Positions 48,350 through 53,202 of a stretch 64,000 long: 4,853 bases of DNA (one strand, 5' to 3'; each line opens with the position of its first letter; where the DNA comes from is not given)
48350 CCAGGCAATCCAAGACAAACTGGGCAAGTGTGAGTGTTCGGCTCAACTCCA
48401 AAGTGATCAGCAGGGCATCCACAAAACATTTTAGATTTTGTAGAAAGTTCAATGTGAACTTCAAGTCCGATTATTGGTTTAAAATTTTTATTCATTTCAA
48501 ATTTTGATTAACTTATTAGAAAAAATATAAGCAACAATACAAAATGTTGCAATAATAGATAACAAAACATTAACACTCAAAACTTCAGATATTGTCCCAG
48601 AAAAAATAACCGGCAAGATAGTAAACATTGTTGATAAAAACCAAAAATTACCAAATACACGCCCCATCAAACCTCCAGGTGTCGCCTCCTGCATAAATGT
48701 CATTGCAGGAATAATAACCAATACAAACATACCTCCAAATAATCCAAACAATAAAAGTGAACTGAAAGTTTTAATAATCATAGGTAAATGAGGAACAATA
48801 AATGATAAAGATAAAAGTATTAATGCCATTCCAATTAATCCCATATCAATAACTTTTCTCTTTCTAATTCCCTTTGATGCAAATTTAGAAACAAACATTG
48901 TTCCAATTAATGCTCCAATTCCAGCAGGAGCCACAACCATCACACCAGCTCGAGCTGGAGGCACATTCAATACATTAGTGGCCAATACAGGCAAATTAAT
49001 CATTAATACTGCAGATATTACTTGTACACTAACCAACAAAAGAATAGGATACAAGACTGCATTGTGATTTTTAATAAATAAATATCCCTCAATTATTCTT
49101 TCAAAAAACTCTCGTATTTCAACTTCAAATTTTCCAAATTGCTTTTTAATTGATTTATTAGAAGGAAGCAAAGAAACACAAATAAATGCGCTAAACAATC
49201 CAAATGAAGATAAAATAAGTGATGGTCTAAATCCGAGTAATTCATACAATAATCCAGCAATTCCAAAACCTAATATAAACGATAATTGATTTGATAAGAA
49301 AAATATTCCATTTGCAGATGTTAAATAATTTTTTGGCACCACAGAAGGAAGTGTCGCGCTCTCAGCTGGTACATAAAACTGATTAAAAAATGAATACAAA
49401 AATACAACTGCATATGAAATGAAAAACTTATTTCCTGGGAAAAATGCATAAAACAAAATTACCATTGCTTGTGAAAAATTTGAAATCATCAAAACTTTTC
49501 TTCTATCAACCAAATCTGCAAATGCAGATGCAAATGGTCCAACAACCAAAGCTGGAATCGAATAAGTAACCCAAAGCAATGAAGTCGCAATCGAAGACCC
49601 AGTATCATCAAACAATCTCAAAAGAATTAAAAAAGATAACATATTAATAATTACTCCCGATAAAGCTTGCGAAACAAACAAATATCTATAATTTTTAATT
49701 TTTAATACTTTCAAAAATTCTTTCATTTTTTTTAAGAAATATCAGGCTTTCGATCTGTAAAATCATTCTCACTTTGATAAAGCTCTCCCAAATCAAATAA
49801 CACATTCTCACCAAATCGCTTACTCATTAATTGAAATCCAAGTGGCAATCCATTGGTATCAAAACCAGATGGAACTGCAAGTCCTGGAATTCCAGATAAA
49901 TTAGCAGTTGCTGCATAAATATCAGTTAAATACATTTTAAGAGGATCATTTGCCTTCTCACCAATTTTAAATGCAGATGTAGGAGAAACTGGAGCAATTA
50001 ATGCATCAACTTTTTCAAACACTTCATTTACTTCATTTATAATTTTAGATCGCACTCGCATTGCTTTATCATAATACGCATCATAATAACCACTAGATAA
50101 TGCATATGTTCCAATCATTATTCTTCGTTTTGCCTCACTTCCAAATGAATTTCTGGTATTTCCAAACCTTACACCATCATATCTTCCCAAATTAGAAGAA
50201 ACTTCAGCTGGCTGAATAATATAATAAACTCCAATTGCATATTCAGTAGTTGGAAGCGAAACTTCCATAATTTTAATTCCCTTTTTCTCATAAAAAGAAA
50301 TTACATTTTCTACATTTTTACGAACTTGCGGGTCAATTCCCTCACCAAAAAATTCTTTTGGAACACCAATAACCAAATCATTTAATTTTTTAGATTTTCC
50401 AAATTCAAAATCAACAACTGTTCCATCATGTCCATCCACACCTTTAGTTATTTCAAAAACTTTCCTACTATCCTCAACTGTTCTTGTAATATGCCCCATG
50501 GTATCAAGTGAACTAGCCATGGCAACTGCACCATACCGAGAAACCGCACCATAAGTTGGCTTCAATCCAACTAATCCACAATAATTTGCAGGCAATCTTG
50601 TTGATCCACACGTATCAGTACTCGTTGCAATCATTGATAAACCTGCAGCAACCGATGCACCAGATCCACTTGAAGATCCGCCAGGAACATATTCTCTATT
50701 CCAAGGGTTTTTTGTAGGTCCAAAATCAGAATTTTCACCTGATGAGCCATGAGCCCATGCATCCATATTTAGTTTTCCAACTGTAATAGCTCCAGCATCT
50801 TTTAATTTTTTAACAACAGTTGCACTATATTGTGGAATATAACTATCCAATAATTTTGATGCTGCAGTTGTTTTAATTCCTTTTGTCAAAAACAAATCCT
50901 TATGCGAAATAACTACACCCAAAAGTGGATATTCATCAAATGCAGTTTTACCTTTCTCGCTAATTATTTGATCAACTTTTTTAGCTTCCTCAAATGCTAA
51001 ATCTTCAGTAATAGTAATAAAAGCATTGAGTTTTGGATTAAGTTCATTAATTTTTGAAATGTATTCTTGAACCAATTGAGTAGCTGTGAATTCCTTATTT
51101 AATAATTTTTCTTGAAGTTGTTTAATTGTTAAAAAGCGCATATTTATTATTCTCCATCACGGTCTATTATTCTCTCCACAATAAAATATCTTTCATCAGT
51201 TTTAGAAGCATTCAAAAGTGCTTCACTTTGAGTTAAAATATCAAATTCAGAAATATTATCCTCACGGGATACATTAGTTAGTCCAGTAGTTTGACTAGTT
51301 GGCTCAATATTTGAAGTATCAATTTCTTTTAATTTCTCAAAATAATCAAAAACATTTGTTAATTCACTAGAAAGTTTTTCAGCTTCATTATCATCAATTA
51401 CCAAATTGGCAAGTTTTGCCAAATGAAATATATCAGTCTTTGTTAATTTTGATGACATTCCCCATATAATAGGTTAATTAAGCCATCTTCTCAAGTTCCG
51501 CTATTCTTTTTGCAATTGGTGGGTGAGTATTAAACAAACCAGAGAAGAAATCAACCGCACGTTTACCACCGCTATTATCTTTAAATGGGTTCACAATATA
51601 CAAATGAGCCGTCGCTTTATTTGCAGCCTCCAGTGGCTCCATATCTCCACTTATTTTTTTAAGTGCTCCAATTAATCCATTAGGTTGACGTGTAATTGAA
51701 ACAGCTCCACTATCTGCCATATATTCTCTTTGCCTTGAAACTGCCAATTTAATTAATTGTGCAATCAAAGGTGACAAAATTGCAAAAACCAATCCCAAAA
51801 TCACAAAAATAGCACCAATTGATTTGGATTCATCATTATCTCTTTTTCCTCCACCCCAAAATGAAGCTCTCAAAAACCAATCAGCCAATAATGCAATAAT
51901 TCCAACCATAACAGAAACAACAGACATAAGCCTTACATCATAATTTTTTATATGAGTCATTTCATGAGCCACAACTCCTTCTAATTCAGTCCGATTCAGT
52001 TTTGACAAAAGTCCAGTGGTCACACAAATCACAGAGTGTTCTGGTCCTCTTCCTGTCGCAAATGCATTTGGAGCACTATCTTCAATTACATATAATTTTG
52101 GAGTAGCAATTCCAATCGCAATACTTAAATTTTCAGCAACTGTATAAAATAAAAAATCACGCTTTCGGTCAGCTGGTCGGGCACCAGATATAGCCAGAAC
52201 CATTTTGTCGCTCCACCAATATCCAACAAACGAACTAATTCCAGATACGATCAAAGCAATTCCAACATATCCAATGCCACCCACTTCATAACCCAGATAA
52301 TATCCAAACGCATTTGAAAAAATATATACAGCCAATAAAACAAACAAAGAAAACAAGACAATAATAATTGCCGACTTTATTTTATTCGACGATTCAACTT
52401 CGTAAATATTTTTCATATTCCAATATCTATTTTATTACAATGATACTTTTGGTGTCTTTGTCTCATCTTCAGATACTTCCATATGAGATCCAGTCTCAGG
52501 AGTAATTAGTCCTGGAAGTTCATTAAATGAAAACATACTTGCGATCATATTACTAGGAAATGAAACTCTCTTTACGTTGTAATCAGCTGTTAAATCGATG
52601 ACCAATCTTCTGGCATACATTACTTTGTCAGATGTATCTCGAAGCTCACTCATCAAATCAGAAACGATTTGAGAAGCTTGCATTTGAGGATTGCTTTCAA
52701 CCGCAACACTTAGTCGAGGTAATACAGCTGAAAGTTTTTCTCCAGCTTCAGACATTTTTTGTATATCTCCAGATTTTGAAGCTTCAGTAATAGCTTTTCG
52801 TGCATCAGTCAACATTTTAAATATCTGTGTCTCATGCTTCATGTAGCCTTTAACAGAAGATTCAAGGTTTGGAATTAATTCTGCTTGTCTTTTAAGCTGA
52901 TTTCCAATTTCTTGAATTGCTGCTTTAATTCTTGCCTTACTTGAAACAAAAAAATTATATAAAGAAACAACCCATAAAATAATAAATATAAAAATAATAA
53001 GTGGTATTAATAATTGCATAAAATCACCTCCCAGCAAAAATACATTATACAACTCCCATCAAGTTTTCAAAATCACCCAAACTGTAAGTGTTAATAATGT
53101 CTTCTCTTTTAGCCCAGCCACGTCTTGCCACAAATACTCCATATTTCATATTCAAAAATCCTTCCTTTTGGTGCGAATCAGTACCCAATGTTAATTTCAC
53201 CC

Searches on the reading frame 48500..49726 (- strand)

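Call 16: search_protein_families(library=pfam, proteins=[window:48500-49726:-], max_evalue=0.00001)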
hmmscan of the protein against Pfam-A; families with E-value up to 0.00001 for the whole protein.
window:48500-49726:- (409 aa): 2 families
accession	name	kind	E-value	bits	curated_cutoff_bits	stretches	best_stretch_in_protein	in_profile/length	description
PF07690.21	MFS_1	-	1e-29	104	33.4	1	16-364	1-338/347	Major Facilitator Superfamily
PF05977.19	MFS_3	-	3.7e-11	42.6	27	1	42-401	41-388/524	Transmembrane secretion effector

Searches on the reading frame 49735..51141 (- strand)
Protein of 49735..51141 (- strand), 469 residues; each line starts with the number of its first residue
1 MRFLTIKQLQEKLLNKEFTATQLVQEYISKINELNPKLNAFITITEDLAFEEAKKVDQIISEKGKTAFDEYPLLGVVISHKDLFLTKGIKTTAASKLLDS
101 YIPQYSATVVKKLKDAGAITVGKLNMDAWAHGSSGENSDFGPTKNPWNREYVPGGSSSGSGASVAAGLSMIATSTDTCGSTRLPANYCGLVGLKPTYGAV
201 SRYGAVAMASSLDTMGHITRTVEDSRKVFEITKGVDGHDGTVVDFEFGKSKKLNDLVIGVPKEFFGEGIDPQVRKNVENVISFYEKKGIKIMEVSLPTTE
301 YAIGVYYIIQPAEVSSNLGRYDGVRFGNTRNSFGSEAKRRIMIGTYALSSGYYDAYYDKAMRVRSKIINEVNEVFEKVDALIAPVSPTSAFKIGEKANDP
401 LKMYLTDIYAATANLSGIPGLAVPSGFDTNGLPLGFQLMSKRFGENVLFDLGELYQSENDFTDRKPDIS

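Call 16: search_protein_families(library=pfam, proteins=[window:49735-51141:-], max_evalue=0.00001)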
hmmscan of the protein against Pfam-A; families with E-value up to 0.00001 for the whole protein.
window:49735-51141:- (469 aa): 1 family
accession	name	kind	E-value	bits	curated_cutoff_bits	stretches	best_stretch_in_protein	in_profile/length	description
PF01425.27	Amidase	-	1.6e-126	423.4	27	1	23-448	2-444/445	Amidase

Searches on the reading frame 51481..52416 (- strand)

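Call 52: search_protein_families(library=pfam, proteins=[window:51481-52416:-], max_evalue=0.00001)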
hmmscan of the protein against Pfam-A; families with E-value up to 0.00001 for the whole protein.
window:51481-52416:- (312 aa): 1 family
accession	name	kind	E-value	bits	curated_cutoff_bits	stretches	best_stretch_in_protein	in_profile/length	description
PF01435.24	Peptidase_M48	-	1e-30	107.4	20.3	1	94-311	11-185/186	Peptidase family M48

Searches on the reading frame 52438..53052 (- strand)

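Call 52: search_protein_families(library=pfam, proteins=[window:52438-53052:-], max_evalue=0.00001)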
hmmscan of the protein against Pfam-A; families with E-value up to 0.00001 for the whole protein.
window:52438-53052:- (205 aa): 1 family
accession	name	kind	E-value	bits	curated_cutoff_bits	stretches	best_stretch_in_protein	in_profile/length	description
PF04011.17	LemA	-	8.4e-35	120.2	26.2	1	46-180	2-133/149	LemA family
